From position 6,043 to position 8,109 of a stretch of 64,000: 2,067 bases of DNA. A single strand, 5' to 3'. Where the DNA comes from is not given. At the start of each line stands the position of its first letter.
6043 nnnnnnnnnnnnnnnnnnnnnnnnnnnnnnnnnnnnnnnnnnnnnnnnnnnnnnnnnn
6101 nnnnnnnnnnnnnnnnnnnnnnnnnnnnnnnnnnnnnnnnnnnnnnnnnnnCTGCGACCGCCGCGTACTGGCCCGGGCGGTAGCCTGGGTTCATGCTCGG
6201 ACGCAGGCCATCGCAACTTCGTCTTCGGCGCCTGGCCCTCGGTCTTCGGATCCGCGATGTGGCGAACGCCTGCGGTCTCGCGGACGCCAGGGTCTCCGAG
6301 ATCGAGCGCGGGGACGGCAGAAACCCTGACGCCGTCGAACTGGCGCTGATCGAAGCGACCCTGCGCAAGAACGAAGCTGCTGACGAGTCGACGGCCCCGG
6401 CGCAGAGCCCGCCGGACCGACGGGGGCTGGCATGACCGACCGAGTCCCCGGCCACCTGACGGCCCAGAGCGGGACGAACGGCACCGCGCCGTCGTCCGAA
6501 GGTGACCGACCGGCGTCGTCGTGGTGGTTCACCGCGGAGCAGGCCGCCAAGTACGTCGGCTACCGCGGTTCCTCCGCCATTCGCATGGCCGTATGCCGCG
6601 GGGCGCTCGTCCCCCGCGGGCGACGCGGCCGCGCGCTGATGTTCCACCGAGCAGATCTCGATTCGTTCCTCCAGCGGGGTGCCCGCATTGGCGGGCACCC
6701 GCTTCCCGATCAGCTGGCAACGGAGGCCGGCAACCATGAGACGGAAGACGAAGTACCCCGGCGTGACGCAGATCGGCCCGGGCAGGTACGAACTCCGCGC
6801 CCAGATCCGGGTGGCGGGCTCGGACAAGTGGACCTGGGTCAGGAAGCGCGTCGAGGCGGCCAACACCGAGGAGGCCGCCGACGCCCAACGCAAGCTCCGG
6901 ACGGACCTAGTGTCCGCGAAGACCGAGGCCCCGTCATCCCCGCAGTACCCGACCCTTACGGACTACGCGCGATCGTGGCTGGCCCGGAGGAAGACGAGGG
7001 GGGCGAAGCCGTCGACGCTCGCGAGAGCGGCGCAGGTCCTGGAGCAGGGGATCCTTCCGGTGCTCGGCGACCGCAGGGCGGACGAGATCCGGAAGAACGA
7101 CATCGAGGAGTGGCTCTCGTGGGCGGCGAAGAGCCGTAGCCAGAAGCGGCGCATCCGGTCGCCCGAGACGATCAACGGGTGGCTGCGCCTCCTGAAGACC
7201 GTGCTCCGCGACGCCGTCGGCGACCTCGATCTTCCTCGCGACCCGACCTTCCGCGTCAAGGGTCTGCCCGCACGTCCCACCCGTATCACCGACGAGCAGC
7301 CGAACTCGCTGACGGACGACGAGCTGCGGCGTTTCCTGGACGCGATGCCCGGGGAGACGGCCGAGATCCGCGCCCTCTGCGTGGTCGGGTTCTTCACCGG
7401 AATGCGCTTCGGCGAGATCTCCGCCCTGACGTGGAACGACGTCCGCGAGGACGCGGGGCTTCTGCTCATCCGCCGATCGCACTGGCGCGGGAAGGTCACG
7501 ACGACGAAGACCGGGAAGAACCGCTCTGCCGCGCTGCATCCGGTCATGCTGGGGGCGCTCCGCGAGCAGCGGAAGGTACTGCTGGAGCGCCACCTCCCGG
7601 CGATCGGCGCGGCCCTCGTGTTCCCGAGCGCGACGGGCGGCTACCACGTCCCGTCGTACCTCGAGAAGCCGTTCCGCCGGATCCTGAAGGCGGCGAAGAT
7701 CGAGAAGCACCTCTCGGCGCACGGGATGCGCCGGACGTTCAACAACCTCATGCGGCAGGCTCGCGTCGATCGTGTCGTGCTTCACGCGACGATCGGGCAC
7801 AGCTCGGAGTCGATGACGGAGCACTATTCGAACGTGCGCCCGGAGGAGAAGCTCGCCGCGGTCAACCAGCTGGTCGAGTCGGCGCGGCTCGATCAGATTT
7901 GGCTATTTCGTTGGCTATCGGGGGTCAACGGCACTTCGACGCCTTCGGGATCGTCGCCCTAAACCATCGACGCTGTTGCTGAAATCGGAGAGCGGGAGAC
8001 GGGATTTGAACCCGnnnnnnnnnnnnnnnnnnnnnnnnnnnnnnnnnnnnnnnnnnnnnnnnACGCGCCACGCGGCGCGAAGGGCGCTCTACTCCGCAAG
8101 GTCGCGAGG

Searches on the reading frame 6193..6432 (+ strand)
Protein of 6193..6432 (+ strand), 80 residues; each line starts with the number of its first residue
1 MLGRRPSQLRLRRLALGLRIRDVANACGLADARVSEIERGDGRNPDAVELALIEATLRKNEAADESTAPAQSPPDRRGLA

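Call 49: search_protein_families(library=phrogs, proteins=[window:6193-6432:+], max_evalue=0.001)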
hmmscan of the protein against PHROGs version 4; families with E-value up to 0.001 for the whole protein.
window:6193-6432:+ (80 aa): 1 family
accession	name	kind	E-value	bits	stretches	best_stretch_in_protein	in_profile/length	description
phrog_8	-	transcription regulation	0.00096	19.7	1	5-56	165-207/346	transcriptional regulator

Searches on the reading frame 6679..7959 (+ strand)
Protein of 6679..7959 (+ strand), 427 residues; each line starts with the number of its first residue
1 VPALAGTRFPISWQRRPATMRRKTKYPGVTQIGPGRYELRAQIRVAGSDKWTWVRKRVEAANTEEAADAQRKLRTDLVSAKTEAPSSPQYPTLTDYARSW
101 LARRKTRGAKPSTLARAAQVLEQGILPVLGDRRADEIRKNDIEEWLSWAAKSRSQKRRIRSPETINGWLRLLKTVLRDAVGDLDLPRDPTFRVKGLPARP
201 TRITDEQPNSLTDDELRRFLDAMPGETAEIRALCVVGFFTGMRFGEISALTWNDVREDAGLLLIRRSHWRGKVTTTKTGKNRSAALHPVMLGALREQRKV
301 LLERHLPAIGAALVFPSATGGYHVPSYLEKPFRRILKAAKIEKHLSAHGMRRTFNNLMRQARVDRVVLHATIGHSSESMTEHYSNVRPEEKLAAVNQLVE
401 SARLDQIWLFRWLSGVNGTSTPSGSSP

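Call 4: search_protein_families(library=pfam, proteins=[window:6679-7959:+], max_evalue=0.01)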
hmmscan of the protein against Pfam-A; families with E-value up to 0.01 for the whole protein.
window:6679-7959:+ (427 aa): 3 families
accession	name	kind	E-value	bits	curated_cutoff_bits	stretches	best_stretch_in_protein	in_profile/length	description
PF00589.27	Phage_integrase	-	4.1e-22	79.2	27.1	1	210-388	2-170/172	Phage integrase family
PF14659.12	Phage_int_SAM_3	-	5.5e-06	27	22.6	1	92-146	1-54/58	Phage integrase, N-terminal SAM-like domain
PF22022.2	Phage_int_M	-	9.8e-06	26.2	27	1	95-195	3-95/96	Phage integrase central domain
